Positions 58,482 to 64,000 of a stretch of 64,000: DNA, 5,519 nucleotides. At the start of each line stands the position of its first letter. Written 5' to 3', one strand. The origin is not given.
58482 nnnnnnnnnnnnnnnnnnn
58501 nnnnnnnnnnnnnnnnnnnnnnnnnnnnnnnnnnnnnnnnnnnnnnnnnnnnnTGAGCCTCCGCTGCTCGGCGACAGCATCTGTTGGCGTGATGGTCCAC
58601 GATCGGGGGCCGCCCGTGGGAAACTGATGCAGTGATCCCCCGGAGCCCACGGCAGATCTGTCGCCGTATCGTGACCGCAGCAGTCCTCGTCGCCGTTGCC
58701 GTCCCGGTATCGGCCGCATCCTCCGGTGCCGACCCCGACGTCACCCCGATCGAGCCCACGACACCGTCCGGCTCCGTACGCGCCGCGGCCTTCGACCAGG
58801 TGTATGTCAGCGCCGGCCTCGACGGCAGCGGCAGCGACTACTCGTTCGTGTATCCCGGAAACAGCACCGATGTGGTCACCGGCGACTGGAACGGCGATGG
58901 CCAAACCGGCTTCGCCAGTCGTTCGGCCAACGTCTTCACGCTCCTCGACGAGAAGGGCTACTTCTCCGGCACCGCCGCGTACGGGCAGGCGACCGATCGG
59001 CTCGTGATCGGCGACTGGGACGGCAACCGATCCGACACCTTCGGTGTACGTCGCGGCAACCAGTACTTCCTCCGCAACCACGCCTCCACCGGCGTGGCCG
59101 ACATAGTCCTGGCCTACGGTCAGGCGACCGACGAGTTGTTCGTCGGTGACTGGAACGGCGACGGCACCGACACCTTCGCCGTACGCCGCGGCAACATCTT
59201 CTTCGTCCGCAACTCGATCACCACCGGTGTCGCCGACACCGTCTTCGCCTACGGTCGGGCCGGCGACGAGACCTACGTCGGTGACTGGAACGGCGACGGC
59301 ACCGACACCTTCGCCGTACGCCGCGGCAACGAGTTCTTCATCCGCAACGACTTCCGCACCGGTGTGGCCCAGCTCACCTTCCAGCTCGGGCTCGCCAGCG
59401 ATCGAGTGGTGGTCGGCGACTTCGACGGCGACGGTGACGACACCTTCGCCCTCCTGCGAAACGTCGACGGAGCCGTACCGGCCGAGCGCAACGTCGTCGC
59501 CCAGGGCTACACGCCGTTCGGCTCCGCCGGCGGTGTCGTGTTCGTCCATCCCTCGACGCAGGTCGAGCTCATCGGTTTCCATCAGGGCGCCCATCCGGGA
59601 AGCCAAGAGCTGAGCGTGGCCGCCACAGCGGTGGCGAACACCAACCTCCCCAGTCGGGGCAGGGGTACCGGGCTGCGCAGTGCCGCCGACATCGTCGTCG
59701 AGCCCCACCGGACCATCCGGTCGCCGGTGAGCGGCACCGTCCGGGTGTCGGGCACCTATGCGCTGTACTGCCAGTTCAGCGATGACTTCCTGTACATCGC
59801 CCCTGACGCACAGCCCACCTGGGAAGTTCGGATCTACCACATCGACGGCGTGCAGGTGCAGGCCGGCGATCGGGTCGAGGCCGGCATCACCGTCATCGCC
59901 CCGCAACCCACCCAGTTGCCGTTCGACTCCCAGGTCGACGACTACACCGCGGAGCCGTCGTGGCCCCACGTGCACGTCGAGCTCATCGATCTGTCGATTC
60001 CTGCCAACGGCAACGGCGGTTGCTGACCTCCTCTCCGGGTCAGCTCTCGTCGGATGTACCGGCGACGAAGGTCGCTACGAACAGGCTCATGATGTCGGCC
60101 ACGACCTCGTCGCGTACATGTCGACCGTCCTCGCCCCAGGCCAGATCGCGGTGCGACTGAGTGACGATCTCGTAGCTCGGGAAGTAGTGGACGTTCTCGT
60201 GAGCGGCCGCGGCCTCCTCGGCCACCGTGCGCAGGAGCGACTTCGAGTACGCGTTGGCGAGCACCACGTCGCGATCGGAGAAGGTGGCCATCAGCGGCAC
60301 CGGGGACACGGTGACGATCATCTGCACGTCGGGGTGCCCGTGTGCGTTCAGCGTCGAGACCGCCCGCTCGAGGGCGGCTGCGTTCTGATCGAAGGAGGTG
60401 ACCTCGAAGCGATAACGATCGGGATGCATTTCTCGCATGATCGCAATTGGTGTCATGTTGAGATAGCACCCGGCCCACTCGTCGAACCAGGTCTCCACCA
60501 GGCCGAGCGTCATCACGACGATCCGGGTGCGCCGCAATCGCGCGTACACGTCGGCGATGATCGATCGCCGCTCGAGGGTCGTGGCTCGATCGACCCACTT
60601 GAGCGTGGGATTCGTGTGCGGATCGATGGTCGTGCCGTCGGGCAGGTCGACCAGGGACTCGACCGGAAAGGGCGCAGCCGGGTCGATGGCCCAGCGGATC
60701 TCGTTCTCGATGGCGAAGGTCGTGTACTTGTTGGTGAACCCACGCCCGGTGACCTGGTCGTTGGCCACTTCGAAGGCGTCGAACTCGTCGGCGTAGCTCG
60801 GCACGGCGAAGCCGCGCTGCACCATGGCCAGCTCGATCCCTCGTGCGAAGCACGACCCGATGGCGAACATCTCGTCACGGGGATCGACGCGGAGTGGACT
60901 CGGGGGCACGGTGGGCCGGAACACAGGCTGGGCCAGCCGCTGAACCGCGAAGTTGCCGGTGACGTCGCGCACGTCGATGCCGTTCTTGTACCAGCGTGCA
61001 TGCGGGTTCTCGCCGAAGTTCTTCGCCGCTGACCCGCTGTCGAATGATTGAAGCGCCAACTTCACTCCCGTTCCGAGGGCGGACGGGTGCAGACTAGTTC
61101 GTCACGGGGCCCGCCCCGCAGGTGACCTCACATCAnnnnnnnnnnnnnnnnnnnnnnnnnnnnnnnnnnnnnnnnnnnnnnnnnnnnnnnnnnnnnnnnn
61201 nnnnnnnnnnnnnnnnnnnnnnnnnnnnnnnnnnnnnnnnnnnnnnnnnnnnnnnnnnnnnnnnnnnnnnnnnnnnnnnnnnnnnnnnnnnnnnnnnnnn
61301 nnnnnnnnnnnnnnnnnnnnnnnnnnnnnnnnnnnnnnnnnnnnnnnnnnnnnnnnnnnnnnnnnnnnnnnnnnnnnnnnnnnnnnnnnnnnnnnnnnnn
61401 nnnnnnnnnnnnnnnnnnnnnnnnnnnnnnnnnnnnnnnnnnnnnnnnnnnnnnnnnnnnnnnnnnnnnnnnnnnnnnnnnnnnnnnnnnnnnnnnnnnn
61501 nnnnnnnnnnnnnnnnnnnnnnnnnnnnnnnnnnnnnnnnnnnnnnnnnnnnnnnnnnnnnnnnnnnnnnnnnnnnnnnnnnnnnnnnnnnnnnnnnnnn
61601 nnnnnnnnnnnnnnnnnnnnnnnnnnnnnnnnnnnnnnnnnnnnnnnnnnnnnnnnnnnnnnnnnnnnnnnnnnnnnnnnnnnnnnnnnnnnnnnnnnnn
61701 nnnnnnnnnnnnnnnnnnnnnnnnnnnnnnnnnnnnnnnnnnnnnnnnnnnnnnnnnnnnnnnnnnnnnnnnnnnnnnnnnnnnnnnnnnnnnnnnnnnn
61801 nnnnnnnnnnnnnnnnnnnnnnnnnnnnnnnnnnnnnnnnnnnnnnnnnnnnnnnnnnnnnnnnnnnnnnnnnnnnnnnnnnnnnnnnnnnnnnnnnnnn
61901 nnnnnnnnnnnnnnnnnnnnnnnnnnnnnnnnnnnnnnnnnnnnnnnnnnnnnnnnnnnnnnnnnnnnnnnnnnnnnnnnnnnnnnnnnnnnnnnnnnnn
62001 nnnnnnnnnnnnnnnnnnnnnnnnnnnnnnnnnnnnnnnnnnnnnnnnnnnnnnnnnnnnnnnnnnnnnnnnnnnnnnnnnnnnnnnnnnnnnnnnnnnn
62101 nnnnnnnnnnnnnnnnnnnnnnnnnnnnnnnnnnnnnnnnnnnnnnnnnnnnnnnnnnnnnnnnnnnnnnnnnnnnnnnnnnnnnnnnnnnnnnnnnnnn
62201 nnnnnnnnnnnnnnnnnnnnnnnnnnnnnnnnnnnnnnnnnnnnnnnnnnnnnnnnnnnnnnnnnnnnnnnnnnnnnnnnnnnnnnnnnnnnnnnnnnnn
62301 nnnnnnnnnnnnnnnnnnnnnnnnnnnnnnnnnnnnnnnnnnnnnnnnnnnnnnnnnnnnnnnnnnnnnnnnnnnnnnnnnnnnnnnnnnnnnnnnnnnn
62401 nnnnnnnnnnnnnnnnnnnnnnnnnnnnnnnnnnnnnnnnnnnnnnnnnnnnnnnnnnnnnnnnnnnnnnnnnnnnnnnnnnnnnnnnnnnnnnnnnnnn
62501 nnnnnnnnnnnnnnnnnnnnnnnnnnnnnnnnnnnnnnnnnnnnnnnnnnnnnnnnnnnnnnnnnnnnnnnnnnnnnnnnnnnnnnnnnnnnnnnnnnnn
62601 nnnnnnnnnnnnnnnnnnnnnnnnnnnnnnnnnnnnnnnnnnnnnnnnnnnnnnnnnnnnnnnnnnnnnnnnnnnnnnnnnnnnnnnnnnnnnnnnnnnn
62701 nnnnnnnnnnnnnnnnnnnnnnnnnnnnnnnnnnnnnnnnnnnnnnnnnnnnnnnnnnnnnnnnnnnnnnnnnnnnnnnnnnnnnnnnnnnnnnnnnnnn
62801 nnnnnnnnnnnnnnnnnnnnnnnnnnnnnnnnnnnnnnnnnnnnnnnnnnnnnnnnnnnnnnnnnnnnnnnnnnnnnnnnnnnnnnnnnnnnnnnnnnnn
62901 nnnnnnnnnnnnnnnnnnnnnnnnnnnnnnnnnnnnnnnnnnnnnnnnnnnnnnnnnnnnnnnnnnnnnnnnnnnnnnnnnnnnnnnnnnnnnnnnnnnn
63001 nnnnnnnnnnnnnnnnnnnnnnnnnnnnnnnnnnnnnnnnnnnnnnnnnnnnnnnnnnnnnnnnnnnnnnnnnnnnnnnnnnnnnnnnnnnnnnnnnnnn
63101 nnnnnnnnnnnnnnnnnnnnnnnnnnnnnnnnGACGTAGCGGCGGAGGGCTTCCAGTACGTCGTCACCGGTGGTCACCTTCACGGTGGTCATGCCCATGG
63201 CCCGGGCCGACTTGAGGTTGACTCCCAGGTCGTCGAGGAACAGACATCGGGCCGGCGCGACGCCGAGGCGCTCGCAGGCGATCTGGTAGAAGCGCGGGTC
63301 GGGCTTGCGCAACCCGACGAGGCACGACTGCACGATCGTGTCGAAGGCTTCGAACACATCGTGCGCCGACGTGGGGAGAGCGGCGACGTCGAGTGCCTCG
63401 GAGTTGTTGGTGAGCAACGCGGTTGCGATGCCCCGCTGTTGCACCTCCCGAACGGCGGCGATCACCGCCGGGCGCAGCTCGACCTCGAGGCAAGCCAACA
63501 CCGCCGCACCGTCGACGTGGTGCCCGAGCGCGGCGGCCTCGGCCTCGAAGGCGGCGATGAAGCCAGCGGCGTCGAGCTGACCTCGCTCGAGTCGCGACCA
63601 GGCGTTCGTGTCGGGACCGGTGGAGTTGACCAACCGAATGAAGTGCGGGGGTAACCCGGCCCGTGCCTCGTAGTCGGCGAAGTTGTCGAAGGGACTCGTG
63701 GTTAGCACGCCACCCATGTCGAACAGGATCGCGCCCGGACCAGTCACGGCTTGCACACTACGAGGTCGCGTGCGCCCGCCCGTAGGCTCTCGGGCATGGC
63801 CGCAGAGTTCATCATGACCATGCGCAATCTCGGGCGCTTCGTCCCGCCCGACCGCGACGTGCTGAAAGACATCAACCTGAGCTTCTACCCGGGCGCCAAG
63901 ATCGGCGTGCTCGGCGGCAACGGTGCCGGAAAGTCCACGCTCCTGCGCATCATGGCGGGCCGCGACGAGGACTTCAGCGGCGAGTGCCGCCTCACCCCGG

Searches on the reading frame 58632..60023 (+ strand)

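Call 31: search_protein_families(library=pfam, proteins=[window:58632-60023:+], max_evalue=0.00001)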
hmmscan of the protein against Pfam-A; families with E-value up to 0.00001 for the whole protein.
window:58632-60023:+ (464 aa): 0 families

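Call 35: search_protein_families(library=pfam, proteins=[window:58632-60023:+], max_evalue=0.001)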
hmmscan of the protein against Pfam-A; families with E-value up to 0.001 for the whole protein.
window:58632-60023:+ (464 aa): 1 family
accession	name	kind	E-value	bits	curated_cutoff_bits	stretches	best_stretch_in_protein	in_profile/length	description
PF13517.12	FG-GAP_3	-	0.00041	21.3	26.9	0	56-91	19-56/61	FG-GAP-like repeat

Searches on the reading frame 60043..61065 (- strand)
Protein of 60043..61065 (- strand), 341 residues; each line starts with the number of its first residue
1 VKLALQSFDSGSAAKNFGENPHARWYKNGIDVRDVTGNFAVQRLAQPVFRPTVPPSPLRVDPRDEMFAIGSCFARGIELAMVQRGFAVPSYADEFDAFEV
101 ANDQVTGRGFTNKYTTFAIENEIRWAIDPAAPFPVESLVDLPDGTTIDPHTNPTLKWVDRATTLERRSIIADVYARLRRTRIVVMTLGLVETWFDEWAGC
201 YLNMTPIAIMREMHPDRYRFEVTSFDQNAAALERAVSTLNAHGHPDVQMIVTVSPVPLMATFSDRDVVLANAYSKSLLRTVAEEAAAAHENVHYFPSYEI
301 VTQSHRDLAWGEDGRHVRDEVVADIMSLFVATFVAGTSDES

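Call 35: search_protein_families(library=pfam, proteins=[window:60043-61065:-], max_evalue=0.001)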
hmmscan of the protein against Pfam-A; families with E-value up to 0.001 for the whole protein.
window:60043-61065:- (341 aa): 1 family
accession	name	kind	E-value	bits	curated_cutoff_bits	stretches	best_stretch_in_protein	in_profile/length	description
PF08885.17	GSCFA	-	1.7e-42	146.2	25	1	66-329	2-237/237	GSCFA family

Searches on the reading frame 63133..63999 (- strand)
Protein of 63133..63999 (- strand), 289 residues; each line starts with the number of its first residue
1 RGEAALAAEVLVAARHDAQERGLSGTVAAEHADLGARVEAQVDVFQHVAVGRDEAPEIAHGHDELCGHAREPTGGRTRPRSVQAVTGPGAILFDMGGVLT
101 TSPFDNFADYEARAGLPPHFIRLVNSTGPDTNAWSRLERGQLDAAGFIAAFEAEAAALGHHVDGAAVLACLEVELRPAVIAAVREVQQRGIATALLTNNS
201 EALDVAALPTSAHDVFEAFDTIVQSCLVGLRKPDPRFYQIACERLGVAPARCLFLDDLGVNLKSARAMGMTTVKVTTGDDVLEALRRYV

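Call 35: search_protein_families(library=pfam, proteins=[window:63133-63999:-], max_evalue=0.001)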
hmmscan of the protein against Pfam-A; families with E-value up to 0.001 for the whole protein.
window:63133-63999:- (289 aa): 3 families
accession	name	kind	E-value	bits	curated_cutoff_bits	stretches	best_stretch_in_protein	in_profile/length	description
PF00702.32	Hydrolase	-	7.2e-20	72.6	26.4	1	90-269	3-191/191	haloacid dehalogenase-like hydrolase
PF13419.12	HAD_2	-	4.6e-11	43.6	23.8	1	172-275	77-178/178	Haloacid dehalogenase-like hydrolase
PF13242.12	Hydrolase_like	-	4.7e-06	26.9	22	1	230-285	2-58/75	HAD-hyrolase-like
